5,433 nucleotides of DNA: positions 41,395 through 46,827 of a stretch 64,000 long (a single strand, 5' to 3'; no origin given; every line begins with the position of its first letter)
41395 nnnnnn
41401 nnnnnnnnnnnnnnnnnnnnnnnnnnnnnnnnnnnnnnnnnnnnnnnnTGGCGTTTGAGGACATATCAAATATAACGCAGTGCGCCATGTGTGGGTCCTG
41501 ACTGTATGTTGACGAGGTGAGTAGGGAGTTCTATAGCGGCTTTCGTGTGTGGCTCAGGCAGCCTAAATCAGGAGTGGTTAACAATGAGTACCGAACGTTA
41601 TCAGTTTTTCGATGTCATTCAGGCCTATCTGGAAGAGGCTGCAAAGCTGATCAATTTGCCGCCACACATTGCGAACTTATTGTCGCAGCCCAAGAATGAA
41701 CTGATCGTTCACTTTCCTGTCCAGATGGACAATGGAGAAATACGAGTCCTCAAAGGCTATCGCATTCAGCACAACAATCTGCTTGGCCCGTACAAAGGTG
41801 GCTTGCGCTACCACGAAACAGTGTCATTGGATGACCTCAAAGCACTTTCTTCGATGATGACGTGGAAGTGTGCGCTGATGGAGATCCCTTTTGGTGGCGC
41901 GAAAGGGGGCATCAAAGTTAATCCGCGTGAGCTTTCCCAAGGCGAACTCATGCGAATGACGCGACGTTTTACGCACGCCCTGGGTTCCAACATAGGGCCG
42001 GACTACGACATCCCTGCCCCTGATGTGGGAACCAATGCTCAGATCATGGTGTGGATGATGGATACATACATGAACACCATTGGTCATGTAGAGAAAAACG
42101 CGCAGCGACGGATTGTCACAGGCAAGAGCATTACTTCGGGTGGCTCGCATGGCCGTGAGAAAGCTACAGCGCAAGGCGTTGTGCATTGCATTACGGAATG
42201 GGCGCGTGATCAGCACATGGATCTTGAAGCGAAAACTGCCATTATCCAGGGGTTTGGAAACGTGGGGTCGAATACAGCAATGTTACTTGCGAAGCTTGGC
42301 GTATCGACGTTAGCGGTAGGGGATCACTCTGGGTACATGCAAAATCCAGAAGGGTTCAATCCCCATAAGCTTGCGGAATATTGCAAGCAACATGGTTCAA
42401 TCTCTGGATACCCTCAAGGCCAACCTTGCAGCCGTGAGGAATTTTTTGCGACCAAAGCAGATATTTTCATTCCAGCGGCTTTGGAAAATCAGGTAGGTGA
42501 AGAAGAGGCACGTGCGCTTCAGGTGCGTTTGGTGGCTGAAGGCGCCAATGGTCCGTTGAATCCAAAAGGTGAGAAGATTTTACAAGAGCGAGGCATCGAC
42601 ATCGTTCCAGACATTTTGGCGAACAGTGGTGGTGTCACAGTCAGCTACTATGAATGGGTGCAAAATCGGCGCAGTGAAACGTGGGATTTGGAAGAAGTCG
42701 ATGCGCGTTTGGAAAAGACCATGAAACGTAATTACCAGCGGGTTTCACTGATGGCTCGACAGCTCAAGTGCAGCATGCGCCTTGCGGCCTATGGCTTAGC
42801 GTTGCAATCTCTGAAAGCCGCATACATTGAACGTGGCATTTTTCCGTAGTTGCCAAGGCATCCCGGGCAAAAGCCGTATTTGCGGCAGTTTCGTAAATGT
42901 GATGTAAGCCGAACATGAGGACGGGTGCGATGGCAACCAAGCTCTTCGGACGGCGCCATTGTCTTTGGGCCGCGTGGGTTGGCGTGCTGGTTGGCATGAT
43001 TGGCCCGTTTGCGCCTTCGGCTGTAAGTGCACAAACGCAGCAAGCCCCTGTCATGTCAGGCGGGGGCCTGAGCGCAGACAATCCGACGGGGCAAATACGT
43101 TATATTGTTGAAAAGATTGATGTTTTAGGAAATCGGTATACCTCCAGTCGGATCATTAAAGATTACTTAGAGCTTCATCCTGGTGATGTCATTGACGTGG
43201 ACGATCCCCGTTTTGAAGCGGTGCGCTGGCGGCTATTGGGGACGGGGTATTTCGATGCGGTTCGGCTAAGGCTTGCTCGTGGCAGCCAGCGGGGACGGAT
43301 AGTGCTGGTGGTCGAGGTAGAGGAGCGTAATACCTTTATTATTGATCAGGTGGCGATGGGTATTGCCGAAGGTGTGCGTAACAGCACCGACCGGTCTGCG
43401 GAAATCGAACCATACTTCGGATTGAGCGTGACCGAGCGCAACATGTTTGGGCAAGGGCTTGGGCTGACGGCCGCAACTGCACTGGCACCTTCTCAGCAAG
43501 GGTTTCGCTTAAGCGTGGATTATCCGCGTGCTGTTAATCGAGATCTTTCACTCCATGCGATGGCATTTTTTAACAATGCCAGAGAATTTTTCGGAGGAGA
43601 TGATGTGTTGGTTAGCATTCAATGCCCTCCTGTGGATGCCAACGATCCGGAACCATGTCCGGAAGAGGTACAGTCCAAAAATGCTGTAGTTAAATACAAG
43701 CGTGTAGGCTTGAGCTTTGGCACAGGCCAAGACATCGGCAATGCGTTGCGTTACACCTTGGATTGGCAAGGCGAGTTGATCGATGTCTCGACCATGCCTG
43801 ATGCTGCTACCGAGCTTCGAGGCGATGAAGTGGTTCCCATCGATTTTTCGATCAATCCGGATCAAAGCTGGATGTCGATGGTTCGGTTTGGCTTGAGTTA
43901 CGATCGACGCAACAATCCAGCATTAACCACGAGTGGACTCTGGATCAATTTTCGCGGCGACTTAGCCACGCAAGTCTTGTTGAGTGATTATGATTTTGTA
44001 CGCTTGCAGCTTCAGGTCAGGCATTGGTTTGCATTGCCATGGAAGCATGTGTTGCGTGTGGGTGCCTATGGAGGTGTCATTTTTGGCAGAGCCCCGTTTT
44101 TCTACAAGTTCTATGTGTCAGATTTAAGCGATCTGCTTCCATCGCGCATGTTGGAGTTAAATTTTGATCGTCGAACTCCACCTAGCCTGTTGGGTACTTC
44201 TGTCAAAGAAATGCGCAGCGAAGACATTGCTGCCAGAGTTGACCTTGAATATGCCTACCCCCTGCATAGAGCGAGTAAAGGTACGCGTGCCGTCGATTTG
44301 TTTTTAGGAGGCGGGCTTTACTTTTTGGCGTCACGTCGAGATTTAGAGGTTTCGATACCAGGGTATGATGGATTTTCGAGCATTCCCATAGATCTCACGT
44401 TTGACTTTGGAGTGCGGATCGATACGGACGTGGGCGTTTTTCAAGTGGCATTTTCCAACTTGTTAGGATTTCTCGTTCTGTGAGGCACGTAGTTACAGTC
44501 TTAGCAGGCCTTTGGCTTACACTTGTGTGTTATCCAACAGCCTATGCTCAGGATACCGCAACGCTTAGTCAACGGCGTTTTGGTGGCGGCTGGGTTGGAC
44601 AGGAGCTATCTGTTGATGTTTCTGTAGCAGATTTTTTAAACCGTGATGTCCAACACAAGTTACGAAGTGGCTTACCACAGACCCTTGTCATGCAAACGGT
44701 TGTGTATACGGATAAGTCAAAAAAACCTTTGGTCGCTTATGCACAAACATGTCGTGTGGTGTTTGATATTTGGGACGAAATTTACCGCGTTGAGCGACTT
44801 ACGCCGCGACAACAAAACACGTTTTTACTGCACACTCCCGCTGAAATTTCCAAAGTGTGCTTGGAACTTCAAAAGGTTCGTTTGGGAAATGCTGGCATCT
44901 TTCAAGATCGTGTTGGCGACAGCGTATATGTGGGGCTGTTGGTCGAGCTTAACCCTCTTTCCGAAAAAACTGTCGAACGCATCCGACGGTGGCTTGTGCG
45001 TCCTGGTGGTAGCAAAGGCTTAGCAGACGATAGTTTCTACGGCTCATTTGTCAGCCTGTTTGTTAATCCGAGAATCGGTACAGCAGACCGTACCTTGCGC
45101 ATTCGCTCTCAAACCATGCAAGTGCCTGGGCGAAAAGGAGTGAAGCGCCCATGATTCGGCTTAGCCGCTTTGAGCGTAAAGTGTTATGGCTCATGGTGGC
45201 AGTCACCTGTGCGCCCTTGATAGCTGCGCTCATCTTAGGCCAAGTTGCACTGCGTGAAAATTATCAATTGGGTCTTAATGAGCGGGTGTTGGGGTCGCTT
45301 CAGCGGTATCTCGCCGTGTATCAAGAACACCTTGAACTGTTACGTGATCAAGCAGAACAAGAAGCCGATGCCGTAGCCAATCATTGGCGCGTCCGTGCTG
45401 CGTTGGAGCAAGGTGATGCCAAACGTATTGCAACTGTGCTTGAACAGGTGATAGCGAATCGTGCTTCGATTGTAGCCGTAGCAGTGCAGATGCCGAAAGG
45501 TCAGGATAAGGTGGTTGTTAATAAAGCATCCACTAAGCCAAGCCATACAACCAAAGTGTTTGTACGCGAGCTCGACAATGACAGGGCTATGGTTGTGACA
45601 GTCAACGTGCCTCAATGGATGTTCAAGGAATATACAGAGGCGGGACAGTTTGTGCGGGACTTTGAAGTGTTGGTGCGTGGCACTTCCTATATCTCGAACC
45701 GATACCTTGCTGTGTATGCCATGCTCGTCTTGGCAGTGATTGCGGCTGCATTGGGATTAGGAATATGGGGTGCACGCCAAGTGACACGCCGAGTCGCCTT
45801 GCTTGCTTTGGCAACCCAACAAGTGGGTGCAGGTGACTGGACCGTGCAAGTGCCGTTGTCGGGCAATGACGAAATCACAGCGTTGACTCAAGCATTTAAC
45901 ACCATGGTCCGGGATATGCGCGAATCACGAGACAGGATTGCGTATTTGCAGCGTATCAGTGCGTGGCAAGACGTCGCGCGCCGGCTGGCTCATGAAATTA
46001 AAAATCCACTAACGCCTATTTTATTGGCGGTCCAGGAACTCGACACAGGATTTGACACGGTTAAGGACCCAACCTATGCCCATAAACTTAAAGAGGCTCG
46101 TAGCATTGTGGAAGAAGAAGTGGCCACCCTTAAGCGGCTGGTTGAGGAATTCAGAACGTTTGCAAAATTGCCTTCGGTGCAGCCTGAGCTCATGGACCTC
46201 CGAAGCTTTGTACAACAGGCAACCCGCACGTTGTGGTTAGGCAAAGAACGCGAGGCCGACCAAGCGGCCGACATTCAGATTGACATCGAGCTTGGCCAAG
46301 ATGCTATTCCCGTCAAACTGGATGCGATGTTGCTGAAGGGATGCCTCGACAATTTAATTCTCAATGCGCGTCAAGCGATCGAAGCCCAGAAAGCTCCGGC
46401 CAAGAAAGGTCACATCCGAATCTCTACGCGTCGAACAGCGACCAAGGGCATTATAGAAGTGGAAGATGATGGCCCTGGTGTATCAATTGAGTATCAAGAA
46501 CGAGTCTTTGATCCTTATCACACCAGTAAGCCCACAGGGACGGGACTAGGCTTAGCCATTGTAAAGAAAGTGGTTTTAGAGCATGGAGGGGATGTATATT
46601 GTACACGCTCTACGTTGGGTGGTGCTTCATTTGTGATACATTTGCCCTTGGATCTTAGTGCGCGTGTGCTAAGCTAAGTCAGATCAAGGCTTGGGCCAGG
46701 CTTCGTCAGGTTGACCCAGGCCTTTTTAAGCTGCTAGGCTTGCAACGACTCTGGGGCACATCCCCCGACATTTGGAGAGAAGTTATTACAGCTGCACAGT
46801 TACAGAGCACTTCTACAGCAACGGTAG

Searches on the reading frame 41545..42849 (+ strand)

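Call 64: search_protein_families(library=pfam, proteins=[window:41545-42849:+], max_evalue=1e-8)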
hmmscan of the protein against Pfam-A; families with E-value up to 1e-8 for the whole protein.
window:41545-42849:+ (434 aa): 2 families
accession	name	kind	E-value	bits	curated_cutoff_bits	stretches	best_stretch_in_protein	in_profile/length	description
PF00208.27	ELFV_dehydrog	-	8.9e-69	232.3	23.4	1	199-431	1-241/241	Glutamate/Leucine/Phenylalanine/Valine dehydrogenase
PF02812.23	ELFV_dehydrog_N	-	2.6e-57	192.5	25.3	1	49-176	1-128/129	Glu/Leu/Phe/Val dehydrogenase, dimerisation domain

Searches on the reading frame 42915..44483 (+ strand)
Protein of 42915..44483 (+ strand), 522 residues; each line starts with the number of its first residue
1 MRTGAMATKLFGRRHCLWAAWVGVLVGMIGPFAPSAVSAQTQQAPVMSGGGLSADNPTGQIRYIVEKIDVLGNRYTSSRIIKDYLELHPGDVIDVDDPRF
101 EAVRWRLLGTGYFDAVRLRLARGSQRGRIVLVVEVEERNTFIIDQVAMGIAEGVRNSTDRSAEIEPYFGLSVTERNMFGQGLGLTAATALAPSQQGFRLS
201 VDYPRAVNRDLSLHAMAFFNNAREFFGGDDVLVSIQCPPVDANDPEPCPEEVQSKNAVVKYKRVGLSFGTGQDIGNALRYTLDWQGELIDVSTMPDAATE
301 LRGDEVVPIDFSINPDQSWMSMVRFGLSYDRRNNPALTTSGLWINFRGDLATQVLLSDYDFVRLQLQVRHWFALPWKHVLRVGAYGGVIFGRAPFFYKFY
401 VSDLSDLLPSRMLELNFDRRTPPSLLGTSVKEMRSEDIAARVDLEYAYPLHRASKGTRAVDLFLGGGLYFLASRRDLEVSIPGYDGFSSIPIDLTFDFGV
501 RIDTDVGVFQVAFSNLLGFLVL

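Call 64: search_protein_families(library=pfam, proteins=[window:42915-44483:+], max_evalue=1e-8)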
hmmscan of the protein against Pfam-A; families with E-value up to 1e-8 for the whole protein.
window:42915-44483:+ (522 aa): 1 family
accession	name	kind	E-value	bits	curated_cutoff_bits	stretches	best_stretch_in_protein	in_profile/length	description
PF01103.29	Omp85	-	8.6e-12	45.6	24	1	176-401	1-201/325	Omp85 superfamily domain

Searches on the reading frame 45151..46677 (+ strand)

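Call 64: search_protein_families(library=pfam, proteins=[window:45151-46677:+], max_evalue=1e-8)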
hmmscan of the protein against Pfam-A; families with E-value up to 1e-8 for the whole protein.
window:45151-46677:+ (508 aa): 3 families
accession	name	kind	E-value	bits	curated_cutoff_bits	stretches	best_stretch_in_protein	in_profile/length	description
PF02518.31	HATPase_c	-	5.6e-22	78.7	26.4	1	391-501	2-110/111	Histidine kinase-, DNA gyrase B-, and HSP90-like ATPase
PF00672.30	HAMP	-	1.7e-13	51.1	25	1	208-256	3-51/53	HAMP domain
PF00512.31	HisKA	-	1.6e-09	38.1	26.9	1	273-340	3-63/66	His Kinase A (phospho-acceptor) domain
